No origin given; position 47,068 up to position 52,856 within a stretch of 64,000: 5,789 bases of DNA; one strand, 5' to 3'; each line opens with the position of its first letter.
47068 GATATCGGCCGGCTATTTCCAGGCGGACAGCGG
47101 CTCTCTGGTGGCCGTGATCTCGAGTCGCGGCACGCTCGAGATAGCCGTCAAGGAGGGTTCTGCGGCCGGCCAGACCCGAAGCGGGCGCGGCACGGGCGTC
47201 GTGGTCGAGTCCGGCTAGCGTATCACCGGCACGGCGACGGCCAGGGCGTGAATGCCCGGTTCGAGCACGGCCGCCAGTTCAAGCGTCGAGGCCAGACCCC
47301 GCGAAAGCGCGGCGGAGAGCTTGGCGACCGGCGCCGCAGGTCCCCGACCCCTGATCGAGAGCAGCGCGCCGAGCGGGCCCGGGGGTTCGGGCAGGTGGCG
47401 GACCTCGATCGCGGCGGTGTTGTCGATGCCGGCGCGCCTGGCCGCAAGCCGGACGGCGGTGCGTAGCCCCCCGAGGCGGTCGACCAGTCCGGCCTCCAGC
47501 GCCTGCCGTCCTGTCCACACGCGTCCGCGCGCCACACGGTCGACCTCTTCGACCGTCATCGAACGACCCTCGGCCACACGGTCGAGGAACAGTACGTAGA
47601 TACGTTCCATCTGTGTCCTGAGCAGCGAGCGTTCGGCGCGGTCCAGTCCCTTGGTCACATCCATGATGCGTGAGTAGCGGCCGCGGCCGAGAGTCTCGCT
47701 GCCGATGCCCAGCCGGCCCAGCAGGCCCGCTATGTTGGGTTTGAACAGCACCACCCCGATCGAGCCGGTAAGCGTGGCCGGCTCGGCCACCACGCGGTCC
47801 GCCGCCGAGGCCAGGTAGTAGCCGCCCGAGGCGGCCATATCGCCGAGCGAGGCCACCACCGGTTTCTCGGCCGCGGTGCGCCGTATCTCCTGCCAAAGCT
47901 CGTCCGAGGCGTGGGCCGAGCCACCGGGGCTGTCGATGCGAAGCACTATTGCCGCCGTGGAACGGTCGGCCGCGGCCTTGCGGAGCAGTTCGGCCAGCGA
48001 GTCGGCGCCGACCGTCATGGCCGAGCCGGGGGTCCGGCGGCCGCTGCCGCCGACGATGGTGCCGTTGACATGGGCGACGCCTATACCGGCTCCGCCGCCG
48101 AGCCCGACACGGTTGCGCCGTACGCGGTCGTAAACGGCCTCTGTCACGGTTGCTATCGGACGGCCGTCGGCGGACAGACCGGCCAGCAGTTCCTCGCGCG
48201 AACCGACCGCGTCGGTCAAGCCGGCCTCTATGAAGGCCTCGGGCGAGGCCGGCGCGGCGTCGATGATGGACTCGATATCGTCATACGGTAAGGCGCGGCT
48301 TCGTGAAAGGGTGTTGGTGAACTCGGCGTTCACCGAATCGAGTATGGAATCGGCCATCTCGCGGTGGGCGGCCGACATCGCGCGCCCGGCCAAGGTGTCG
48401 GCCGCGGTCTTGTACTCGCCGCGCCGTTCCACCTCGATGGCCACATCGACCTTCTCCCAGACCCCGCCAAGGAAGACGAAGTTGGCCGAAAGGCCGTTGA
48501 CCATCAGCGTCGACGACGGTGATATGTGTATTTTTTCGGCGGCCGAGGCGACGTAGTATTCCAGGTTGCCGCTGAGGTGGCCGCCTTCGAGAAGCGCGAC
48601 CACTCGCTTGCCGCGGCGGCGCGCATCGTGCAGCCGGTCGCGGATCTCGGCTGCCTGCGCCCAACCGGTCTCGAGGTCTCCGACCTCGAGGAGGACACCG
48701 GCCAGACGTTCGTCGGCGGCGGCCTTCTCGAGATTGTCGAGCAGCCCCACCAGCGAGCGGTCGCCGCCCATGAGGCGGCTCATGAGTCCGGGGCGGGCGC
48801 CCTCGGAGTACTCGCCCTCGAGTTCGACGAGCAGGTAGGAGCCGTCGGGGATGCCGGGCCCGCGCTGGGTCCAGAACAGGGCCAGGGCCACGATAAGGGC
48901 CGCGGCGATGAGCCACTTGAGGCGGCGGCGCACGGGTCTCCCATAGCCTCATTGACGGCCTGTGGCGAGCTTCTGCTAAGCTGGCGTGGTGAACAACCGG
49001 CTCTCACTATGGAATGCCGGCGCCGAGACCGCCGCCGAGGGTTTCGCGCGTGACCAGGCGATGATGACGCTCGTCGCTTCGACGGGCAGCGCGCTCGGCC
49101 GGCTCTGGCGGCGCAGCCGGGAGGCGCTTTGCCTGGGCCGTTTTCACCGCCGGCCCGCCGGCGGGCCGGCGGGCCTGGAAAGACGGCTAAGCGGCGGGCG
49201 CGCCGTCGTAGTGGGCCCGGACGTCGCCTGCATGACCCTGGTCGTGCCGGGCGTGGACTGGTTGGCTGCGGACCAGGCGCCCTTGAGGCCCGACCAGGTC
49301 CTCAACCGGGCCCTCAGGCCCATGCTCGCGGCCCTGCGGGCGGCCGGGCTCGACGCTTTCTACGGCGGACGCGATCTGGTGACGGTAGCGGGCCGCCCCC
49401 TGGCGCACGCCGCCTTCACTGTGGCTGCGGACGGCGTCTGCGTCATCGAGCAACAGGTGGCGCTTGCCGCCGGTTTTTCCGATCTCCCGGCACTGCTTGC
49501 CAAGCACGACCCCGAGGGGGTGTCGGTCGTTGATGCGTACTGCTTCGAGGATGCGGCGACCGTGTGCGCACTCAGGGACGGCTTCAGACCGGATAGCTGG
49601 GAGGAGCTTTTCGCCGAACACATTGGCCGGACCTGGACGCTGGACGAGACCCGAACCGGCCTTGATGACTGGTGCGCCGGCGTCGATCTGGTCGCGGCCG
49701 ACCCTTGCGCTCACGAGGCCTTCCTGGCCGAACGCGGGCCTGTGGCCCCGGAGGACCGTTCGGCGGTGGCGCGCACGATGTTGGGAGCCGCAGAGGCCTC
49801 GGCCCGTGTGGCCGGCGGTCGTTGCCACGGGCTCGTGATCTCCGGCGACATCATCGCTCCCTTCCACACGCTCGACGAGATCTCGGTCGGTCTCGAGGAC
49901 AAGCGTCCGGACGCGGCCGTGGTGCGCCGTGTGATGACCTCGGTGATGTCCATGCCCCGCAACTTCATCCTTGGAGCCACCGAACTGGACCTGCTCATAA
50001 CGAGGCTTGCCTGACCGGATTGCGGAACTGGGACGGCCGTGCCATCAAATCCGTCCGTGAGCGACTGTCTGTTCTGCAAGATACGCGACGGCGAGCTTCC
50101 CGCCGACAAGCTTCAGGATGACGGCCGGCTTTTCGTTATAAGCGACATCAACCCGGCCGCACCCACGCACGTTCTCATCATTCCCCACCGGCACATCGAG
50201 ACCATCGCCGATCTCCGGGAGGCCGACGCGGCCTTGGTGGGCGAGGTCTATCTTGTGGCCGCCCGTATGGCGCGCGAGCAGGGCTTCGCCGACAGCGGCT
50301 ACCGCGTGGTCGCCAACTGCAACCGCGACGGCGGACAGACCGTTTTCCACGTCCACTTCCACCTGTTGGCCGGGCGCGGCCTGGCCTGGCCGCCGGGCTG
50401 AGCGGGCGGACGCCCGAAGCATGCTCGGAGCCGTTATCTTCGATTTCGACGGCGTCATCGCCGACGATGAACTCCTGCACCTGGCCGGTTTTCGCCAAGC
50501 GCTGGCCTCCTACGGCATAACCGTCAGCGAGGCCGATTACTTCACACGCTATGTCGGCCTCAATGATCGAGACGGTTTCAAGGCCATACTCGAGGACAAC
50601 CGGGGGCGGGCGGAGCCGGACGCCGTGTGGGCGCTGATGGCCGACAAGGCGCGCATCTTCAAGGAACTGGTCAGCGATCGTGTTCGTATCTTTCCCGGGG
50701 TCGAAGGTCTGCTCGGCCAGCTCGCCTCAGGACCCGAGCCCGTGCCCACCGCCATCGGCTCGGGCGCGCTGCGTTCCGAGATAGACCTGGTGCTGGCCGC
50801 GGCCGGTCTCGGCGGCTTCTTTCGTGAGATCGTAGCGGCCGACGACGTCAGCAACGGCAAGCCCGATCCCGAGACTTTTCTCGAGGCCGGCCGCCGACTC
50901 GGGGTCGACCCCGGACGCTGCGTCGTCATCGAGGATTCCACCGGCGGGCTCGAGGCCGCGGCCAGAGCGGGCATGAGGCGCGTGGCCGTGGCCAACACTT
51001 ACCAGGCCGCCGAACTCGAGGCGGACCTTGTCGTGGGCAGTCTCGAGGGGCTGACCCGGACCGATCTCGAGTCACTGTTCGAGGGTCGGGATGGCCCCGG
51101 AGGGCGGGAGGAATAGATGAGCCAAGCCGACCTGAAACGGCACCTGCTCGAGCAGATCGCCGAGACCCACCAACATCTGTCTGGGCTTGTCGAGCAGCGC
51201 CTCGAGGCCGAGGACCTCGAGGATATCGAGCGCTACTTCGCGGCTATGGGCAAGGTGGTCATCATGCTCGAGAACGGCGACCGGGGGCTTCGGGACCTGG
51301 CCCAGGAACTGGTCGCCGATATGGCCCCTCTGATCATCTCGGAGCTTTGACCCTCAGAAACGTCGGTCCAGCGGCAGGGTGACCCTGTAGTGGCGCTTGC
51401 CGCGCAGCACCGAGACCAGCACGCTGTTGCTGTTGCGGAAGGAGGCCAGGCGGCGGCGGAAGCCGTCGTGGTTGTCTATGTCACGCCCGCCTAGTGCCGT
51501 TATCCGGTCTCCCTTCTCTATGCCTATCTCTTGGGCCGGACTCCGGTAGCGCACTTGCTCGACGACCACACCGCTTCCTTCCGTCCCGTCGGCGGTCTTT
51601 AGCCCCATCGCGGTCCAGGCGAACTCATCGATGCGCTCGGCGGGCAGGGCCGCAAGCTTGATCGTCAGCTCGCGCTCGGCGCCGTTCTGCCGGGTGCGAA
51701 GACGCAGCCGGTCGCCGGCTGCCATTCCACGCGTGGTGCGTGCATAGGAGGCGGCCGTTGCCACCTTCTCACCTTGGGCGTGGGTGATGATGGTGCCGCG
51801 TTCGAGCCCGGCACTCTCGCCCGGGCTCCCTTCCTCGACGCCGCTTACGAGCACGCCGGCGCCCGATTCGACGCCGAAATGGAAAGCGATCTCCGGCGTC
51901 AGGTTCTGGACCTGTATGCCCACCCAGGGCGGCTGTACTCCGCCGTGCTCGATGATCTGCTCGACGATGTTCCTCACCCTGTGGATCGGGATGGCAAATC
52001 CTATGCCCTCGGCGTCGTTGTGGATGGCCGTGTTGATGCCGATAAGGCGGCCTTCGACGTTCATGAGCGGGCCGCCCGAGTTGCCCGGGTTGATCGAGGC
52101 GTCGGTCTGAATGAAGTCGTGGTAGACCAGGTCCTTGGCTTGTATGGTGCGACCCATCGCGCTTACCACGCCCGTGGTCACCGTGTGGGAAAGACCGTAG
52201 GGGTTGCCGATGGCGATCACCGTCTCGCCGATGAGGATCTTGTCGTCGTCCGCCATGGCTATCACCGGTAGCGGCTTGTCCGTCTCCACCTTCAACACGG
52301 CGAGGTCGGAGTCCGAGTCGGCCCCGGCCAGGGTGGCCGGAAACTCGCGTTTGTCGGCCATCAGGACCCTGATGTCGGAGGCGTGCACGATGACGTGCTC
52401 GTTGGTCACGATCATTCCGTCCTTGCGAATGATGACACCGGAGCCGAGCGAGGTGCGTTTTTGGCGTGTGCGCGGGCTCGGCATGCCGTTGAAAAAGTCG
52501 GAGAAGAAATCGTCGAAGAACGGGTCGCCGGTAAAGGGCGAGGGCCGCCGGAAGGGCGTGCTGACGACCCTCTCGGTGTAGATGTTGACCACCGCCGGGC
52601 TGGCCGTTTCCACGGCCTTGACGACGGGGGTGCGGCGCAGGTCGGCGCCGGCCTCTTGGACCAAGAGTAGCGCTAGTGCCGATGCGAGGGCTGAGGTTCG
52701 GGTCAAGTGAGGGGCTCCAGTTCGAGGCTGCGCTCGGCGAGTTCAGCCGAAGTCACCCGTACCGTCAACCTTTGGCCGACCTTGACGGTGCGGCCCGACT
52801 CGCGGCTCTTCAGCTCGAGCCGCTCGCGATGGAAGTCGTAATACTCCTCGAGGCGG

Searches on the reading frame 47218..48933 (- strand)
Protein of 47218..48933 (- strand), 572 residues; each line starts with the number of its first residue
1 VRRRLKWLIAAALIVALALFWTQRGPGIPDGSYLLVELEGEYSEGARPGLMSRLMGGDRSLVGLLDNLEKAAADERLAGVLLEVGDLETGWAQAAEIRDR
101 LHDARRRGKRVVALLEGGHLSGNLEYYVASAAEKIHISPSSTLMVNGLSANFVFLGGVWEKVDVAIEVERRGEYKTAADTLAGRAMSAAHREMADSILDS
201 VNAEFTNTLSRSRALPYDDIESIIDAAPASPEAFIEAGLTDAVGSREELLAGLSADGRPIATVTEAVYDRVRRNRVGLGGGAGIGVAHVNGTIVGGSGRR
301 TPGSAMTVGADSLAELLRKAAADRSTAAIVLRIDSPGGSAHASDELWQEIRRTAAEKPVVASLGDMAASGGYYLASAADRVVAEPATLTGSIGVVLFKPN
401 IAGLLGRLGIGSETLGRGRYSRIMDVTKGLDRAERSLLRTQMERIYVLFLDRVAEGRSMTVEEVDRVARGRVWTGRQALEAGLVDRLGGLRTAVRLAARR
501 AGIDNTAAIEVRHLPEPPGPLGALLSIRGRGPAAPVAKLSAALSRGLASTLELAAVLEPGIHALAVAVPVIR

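Call 69: search_protein_families(library=pfam, proteins=[window:47218-48933:-], max_evalue=0.00001)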
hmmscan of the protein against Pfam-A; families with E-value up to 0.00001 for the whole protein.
window:47218-48933:- (572 aa): 2 families
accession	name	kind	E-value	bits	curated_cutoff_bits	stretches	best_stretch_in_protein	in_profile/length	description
PF01343.23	Peptidase_S49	-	6.9e-69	231.2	24.9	2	353-503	3-153/154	Peptidase family S49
PF25145.1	NfeD1b_N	-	1.3e-08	35.1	40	1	320-400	25-103/189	NfeD1b, N-terminal domain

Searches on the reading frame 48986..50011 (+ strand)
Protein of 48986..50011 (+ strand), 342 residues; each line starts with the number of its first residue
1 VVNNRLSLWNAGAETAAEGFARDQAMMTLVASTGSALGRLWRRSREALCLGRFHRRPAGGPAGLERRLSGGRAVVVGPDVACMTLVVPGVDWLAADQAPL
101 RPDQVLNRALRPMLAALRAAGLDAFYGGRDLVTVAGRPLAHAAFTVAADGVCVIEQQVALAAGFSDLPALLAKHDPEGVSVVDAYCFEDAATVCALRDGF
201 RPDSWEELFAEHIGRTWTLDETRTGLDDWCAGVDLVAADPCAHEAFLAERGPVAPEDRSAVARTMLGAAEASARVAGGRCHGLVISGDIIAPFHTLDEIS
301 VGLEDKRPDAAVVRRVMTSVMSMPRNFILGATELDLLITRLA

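Call 69: search_protein_families(library=pfam, proteins=[window:48986-50011:+], max_evalue=0.00001)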
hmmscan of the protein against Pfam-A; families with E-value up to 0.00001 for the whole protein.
window:48986-50011:+ (342 aa): 0 families

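Call 87: search_protein_families(library=pfam, proteins=[window:48986-50011:+], max_evalue=0.001)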
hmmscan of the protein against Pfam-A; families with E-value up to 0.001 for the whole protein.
window:48986-50011:+ (342 aa): 1 family
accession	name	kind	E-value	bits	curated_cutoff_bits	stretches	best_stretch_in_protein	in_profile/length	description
PF21948.1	LplA-B_cat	-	5e-05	23.8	27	1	20-151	6-138/200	Lipoyl protein ligase A/B catalytic domain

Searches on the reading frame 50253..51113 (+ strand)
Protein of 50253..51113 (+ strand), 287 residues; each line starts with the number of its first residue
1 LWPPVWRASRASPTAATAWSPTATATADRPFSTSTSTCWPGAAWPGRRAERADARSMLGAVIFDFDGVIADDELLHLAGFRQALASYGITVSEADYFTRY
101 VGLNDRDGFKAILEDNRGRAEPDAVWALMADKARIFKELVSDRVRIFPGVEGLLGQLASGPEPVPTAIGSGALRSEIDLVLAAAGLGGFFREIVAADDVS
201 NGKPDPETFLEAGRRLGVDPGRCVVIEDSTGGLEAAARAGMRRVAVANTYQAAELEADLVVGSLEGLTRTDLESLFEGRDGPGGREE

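Call 69: search_protein_families(library=pfam, proteins=[window:50253-51113:+], max_evalue=0.00001)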
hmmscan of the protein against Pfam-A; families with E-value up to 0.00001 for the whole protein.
window:50253-51113:+ (287 aa): 3 families
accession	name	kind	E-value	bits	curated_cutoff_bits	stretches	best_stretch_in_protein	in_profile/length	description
PF13419.12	HAD_2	-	1.5e-29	103.8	23.8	1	61-246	1-178/178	Haloacid dehalogenase-like hydrolase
PF00702.32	Hydrolase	-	5.1e-24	86.2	26.4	1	60-240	3-191/191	haloacid dehalogenase-like hydrolase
PF13242.12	Hydrolase_like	-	1.5e-07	31.7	22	1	202-258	3-66/75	HAD-hyrolase-like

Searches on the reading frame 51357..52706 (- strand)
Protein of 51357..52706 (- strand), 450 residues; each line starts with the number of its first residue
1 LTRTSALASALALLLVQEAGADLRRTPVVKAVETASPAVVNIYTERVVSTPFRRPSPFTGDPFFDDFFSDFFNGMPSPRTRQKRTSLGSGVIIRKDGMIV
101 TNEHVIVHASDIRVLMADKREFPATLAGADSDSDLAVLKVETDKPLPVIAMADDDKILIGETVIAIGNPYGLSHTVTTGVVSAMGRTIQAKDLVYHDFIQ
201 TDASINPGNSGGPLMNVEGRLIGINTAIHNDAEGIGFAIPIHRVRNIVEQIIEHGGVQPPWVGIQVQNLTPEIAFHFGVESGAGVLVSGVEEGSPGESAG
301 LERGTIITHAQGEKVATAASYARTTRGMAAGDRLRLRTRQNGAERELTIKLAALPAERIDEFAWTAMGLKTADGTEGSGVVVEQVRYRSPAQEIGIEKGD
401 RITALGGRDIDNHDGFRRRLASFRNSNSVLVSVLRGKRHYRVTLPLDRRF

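Call 69: search_protein_families(library=pfam, proteins=[window:51357-52706:-], max_evalue=0.00001)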
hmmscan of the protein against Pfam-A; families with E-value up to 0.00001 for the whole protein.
window:51357-52706:- (450 aa): 6 families
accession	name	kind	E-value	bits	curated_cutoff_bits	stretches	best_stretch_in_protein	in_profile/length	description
PF13365.12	Trypsin_2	-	7e-34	118.1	27.6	1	88-224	1-144/144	Trypsin-like peptidase domain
PF13180.12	PDZ_2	-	1.8e-20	73.4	27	2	371-444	7-78/80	PDZ domain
PF00089.32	Trypsin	-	9.3e-20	71.8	20.6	1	86-247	25-219/220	Trypsin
PF17820.7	PDZ_6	-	2e-12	47.1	27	0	381-420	1-40/54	PDZ domain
PF00595.29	PDZ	-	1.8e-10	41.5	23.2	0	367-413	12-60/81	PDZ domain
PF14685.13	PDZ_Tricorn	-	1.7e-06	28.3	25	0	386-437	28-80/88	Tricorn protease PDZ domain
